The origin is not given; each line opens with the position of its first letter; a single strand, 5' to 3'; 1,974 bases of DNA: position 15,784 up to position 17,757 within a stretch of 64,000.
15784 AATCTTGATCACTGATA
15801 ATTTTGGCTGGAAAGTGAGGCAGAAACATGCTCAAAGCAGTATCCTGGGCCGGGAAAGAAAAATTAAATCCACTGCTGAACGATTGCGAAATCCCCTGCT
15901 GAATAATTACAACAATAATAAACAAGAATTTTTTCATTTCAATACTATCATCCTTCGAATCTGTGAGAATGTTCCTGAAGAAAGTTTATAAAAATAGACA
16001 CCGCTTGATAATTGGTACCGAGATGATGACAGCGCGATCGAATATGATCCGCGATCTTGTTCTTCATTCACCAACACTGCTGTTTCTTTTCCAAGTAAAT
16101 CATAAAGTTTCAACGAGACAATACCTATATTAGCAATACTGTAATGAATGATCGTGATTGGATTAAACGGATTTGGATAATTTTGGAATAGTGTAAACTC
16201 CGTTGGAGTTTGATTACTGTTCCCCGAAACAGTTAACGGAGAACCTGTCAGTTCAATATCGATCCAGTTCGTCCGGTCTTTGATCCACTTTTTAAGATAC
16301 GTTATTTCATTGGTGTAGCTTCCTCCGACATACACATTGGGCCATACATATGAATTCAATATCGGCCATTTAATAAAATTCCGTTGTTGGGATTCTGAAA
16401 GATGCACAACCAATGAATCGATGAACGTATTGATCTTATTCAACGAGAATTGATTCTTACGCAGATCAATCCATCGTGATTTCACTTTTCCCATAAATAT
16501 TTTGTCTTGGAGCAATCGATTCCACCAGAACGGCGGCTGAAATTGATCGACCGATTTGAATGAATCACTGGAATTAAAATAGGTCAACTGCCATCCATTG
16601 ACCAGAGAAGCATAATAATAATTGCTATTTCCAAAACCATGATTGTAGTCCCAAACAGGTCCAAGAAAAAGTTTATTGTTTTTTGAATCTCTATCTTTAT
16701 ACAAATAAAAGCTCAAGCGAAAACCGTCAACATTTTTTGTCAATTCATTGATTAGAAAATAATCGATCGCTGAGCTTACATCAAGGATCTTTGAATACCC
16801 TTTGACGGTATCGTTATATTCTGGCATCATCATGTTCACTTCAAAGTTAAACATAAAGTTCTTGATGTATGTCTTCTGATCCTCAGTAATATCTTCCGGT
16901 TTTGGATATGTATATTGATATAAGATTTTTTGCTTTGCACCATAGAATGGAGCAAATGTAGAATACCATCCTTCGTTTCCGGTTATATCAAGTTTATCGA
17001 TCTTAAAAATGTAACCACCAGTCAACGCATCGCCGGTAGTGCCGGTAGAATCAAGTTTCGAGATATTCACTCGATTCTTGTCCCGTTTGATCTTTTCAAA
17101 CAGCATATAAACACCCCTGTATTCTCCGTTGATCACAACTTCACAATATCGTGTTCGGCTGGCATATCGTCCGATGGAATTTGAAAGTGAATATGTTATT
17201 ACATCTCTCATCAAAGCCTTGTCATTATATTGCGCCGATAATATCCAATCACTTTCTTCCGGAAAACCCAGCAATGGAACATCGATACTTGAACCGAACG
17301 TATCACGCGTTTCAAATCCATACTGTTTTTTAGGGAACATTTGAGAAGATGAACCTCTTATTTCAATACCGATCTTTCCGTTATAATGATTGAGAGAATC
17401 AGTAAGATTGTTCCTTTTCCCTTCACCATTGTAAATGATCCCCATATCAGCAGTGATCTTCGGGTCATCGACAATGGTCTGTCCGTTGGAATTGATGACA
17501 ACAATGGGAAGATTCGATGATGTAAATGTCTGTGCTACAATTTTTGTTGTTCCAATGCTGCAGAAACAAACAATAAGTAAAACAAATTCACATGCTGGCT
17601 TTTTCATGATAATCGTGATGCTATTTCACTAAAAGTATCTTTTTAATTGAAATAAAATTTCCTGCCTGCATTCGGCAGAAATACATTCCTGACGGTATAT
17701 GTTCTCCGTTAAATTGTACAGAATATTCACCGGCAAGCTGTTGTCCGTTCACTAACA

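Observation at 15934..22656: CotH kinase-fold protein and two arylsulfotransferase-like propellers, all T9SS-secreted and translationally coupled to glucanases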

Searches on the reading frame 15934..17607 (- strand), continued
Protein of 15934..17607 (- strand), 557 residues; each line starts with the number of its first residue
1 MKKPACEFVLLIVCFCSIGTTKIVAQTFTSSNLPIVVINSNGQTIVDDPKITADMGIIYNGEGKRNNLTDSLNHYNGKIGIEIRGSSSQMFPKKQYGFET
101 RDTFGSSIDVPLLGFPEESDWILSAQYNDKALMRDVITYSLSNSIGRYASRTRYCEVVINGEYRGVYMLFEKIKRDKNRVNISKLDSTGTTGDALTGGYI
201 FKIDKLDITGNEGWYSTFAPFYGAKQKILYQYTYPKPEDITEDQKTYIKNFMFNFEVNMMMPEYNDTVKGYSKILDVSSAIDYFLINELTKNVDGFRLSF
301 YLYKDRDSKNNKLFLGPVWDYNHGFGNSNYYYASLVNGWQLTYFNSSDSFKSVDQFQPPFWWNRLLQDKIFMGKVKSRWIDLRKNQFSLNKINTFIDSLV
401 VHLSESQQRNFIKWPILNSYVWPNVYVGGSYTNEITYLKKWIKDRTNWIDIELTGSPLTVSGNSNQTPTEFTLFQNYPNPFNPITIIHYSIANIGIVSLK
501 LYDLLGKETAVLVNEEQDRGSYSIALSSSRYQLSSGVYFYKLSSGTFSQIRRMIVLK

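Call 90: search_protein_families(library=pfam, proteins=[L019:8264-10267:+, L019:11997-13592:+, L016:6722-10267:+, L017:8072-10282:+, L020:2022-3854:+, L020:5602-7551:+, L039:8416-9945:+, L039:11724-13046:+, L014:11765-15484:+, L085:11704-12687:+], max_evalue=0.00001)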
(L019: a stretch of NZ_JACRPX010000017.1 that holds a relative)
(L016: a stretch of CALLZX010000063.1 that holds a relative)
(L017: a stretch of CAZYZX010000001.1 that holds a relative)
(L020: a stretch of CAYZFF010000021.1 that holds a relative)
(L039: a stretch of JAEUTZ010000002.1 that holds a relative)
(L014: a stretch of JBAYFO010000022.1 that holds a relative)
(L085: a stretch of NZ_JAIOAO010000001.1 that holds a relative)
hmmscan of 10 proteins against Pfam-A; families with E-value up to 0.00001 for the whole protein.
L019:8264-10267:+ (667 aa): 4 families
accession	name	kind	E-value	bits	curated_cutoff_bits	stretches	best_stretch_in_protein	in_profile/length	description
PF00150.24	Cellulase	-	6e-30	105.1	23.5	1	99-335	17-266/272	Cellulase (glycosyl hydrolase family 5)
PF03422.21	CBM_6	-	5.2e-21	75.7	28.9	1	456-568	8-124/125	Carbohydrate binding module (family 6)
PF18099.7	CBM_35_2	-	1.5e-14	54.4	23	1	455-564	1-109/112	Carbohydrate binding module (family 35)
PF18962.6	Por_Secre_tail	-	1.5e-13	51.3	27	1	589-664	2-74/75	Secretion system C-terminal sorting domain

L019:11997-13592:+ (531 aa): 1 family
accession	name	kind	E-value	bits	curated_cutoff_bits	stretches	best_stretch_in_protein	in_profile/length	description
PF00474.23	SSF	-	5e-90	302.7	22.8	1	37-431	1-406/406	Sodium:solute symporter family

L016:6722-10267:+ (1181 aa): 5 families
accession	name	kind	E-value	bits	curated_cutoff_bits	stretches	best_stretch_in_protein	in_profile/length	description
PF08757.17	CotH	-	2.4e-53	182.2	23.8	1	511-826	1-322/322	CotH kinase protein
PF00932.25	LTD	-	1.1e-29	103.4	34.3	2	925-1033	6-105/109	Lamin Tail Domain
PF13290.12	CHB_HEX_C_1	-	5.4e-15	55.5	22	1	371-436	2-67/67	Chitobiase/beta-hexosaminidase C-terminal domain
PF13287.12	Fn3_assoc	-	2.8e-12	47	23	1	383-439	3-59/59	Fn3 associated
PF18962.6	Por_Secre_tail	-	3.5e-11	43.7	27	1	1103-1178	2-74/75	Secretion system C-terminal sorting domain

L017:8072-10282:+ (736 aa): 1 family
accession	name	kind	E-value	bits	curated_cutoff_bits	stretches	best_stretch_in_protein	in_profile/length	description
PF18962.6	Por_Secre_tail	-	6.8e-12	45.9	27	1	658-733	2-74/75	Secretion system C-terminal sorting domain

L020:2022-3854:+ (610 aa): 3 families
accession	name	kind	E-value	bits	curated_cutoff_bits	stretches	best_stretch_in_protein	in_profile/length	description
PF00722.28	Glyco_hydro_16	-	7.5e-29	100.9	22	1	30-167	25-160/175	Glycosyl hydrolases family 16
PF11721.14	Malectin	-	4.9e-16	59.6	23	1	399-495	41-140/163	Malectin domain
PF18962.6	Por_Secre_tail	-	5.2e-09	36.7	27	1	530-605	1-72/75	Secretion system C-terminal sorting domain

L020:5602-7551:+ (649 aa): 4 families
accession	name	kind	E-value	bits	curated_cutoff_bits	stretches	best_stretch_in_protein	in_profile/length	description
PF13472.12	Lipase_GDSL_2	-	7.9e-15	56.2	32.9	1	91-260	1-147/178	GDSL-like Lipase/Acylhydrolase family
PF00657.28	Lipase_GDSL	-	6.1e-10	40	23.6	0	89-260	1-171/208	GDSL-like Lipase/Acylhydrolase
PF13428.12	TPR_14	-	2e-07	31.5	23.5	0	605-645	2-42/44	Tetratricopeptide repeat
PF13414.12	TPR_11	-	1.5e-06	28.2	26.8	0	297-333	1-37/42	TPR repeat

L039:8416-9945:+ (509 aa): 1 family
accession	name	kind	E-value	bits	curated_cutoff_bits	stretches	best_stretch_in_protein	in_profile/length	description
PF17957.7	Big_7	-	2.8e-06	28.3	24.1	1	29-91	4-69/70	Bacterial Ig domain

L039:11724-13046:+ (440 aa): 4 families
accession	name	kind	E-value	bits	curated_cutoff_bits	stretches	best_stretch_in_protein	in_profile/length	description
PF19051.5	GFO_IDH_MocA_C2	-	2.4e-17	63.8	23.3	1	201-300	45-143/254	Oxidoreductase family, C-terminal alpha/beta domain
PF01408.29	GFO_IDH_MocA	-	1.5e-15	58.3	24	1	37-158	3-119/120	Oxidoreductase family, NAD-binding Rossmann fold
PF02894.22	GFO_IDH_MocA_C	-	7.6e-09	36.1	22.9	1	198-392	9-199/218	Oxidoreductase family, C-terminal alpha/beta domain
PF22725.1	GFO_IDH_MocA_C3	-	3.1e-08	34.1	27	1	225-324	30-123/124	GFO/IDH/MocA C-terminal domain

L014:11765-15484:+ (1239 aa): 1 family
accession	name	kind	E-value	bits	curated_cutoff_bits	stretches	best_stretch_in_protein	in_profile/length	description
PF00128.31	Alpha-amylase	-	4.4e-08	33.2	22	1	362-732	24-361/446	Alpha amylase, catalytic domain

L085:11704-12687:+ (327 aa): 3 families
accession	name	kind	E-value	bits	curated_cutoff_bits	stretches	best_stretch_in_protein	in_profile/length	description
PF03060.21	NMO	-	1.6e-43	149.8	28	2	79-311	102-329/331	Nitronate monooxygenase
PF00977.27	His_biosynth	-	3e-06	27.3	23.6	1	119-197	146-223/228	Histidine biosynthesis protein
PF05690.20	ThiG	-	5.3e-06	26.4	23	1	120-194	132-205/247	Thiazole biosynthesis protein ThiG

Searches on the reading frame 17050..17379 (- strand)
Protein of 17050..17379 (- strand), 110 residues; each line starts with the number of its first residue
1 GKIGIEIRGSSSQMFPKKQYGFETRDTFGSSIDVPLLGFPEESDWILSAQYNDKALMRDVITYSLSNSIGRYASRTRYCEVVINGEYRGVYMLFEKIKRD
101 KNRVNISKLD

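Call 95: search_solved_structures(query=window:17050-17379:-, max_evalue=10, show_alignments=1)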
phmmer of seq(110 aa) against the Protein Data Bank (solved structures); distinct sequences matched with E-value up to 10: 2.
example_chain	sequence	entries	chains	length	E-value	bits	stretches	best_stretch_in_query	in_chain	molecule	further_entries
5jd9_A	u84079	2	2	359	0.0048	19.9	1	42-99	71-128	Spore coat protein H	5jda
2poc_A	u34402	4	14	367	1.7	11.7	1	41-85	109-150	isomerase domain of glutamine-fructose-6-phosphate transaminase (isomerizing)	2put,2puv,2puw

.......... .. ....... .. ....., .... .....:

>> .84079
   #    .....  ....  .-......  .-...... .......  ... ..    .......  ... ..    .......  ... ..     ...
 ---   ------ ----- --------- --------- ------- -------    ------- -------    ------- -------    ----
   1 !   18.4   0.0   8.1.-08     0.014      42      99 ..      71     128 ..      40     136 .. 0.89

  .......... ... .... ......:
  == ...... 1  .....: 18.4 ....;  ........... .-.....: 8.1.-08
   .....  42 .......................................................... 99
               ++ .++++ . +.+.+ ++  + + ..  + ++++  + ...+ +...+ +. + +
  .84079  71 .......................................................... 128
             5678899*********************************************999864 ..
